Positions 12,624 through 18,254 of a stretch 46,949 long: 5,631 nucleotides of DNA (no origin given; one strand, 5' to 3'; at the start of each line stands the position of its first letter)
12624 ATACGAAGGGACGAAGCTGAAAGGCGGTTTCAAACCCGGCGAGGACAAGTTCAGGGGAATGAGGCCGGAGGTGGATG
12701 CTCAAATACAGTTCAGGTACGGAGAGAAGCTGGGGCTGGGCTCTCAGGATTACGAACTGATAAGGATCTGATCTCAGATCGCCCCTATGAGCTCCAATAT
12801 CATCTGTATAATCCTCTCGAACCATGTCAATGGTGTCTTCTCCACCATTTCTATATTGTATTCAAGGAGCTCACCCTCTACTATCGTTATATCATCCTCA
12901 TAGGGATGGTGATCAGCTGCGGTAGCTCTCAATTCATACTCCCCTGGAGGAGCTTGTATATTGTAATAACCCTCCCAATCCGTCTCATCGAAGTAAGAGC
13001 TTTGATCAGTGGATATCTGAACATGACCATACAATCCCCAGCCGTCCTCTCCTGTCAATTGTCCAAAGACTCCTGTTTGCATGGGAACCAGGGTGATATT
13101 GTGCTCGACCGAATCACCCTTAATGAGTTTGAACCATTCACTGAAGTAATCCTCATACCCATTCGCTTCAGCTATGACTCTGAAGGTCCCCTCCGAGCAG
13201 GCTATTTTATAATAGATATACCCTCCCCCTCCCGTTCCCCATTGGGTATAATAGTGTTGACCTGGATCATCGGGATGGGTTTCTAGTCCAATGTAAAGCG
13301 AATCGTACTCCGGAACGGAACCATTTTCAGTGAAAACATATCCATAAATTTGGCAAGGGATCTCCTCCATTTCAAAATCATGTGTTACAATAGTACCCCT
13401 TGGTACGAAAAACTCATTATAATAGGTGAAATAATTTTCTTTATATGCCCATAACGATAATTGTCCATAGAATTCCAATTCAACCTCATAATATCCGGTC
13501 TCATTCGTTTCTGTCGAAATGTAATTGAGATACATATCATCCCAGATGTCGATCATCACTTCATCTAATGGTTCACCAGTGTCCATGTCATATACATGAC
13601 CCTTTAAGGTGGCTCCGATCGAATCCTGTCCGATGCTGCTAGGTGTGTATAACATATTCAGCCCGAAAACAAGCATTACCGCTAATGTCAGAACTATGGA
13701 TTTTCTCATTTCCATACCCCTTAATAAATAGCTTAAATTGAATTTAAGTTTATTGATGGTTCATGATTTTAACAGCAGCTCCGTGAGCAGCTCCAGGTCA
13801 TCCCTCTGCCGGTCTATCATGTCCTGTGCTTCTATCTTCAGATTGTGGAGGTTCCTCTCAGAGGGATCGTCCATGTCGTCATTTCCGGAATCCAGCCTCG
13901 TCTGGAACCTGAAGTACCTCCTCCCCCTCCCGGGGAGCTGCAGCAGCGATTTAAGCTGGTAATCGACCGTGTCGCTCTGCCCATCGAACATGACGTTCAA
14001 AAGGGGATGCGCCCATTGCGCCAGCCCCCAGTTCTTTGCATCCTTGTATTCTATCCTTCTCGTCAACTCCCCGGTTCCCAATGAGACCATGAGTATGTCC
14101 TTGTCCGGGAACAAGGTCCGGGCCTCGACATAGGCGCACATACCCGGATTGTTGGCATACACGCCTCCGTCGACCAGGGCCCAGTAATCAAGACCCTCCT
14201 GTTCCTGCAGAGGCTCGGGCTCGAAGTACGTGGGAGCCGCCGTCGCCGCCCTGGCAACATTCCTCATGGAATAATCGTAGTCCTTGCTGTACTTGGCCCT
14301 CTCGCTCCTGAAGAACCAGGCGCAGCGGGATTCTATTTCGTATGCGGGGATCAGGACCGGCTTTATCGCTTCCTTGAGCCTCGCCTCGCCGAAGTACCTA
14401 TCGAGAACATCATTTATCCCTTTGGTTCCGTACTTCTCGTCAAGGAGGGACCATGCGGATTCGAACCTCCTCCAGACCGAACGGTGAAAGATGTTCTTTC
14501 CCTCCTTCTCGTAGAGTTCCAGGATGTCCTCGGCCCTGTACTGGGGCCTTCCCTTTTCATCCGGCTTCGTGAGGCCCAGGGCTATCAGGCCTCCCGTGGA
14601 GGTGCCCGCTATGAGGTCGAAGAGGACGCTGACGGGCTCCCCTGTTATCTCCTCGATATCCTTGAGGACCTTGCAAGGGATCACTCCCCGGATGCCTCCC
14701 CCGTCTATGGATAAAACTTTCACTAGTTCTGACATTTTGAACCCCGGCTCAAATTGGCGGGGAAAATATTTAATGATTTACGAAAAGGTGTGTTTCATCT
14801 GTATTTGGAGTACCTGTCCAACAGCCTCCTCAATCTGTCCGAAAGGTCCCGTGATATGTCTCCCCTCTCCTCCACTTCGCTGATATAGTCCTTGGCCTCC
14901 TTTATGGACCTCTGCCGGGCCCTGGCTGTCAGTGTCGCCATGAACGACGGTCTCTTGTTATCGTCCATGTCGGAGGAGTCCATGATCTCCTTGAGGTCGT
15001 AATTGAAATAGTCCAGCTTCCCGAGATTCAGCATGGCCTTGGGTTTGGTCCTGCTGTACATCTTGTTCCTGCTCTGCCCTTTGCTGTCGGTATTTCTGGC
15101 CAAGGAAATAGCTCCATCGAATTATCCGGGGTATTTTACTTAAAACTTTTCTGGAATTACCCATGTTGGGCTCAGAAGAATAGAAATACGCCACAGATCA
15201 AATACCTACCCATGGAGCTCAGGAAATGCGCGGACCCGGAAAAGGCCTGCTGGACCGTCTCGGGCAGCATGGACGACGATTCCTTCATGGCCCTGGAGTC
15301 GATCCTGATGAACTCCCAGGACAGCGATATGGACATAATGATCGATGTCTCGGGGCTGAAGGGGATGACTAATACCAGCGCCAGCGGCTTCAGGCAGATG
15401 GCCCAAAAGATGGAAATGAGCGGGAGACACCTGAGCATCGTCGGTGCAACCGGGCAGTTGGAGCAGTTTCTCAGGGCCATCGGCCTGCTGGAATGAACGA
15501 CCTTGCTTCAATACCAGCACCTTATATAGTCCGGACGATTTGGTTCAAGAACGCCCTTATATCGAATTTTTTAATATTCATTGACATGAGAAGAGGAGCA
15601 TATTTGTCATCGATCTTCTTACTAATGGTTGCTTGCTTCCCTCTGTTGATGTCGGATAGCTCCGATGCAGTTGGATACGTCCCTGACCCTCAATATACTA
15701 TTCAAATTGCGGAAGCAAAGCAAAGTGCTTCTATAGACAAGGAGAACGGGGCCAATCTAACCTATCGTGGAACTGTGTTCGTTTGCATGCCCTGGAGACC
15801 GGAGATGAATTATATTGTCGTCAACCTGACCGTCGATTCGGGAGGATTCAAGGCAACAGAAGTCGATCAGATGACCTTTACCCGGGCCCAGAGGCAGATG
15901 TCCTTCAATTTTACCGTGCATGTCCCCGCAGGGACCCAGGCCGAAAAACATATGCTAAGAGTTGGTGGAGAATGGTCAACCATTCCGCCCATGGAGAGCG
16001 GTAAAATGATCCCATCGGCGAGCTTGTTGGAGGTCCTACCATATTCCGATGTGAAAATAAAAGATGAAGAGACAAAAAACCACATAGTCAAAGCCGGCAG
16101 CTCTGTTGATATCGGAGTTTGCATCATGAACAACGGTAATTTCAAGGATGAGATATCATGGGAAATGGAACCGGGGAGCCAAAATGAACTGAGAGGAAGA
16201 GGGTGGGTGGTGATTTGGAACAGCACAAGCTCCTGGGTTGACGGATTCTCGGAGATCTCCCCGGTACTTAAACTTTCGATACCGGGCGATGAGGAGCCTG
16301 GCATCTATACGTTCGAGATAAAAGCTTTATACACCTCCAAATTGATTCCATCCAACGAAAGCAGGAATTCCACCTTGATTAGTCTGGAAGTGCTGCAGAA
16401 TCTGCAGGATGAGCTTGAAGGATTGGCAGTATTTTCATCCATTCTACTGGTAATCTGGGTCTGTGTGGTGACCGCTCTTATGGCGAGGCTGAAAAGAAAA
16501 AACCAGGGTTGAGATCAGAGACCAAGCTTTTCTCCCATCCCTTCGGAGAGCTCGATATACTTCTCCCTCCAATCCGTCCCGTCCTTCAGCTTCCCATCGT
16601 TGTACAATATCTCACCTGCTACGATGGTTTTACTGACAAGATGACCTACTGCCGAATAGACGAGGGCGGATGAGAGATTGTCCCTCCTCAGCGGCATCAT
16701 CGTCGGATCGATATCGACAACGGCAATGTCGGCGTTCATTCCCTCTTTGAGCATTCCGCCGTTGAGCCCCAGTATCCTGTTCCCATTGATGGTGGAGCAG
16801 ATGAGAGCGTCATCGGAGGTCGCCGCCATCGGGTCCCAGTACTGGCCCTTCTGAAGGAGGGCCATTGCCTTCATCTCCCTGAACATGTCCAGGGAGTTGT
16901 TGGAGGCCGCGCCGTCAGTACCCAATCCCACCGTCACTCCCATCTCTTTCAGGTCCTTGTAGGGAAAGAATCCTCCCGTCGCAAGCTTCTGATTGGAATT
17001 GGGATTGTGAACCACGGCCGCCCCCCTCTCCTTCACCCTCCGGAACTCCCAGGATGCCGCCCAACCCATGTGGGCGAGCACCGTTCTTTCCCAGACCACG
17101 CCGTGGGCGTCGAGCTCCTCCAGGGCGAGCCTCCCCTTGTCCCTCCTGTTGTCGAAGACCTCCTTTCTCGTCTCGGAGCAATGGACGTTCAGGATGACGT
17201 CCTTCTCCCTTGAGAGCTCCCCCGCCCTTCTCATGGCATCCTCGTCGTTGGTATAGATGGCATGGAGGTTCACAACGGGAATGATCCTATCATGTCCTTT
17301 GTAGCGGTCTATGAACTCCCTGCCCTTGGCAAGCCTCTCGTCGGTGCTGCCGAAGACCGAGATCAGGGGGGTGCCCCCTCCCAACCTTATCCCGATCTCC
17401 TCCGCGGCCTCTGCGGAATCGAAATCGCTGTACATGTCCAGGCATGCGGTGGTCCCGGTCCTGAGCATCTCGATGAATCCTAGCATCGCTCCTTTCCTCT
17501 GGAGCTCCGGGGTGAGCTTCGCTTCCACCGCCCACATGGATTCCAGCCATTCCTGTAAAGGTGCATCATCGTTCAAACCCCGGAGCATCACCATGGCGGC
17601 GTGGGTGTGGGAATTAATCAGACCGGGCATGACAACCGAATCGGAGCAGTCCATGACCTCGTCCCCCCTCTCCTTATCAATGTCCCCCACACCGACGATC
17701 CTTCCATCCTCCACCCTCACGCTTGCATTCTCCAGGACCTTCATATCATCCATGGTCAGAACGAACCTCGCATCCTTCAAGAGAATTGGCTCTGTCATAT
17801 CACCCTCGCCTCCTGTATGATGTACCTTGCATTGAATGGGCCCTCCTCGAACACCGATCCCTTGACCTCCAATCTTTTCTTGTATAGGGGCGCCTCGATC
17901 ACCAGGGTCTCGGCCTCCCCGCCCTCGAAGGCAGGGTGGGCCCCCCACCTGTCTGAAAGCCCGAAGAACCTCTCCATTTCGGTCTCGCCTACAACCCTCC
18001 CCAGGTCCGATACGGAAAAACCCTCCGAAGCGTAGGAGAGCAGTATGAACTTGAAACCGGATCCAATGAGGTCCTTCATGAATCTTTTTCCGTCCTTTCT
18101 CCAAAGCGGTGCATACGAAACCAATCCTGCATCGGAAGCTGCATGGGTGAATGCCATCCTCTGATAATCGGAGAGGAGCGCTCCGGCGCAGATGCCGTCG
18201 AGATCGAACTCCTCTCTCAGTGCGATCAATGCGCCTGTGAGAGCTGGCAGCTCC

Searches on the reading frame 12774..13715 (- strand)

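Call 88: search_protein_families(library=pfam, proteins=[window:12774-13715:-], max_evalue=0.00001)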
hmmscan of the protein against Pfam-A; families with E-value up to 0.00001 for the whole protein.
window:12774-13715:- (313 aa): 2 families
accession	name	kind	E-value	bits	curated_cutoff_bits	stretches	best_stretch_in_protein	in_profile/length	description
PF13620.12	CarboxypepD_reg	-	1.2e-14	54.9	32.3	0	231-290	18-81/82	Carboxypeptidase regulatory-like domain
PF13715.12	CarbopepD_reg_2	-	2.8e-09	37.3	32.2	0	232-294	17-80/88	CarboxypepD_reg-like domain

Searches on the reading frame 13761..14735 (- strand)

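Call 88: search_protein_families(library=pfam, proteins=[window:13761-14735:-], max_evalue=0.00001)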
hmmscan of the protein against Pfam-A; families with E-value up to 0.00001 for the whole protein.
window:13761-14735:- (324 aa): 1 family
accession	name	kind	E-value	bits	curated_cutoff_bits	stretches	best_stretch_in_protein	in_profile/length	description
PF01734.28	Patatin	-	2.9e-24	86.8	27.7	1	8-197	1-186/191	Patatin-like phospholipase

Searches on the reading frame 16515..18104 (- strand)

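Call 58: search_protein_families(library=pfam, proteins=[window:16515-18104:-], max_evalue=0.00001)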
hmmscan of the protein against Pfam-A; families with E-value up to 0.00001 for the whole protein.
window:16515-18104:- (529 aa): 2 families
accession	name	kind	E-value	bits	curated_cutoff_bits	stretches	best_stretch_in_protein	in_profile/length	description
PF01979.26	Amidohydro_1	-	2.5e-56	191.8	25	1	157-499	1-344/345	Amidohydrolase family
PF07969.17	Amidohydro_3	-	1.4e-18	68.1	29.7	1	343-501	324-472/472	Amidohydrolase family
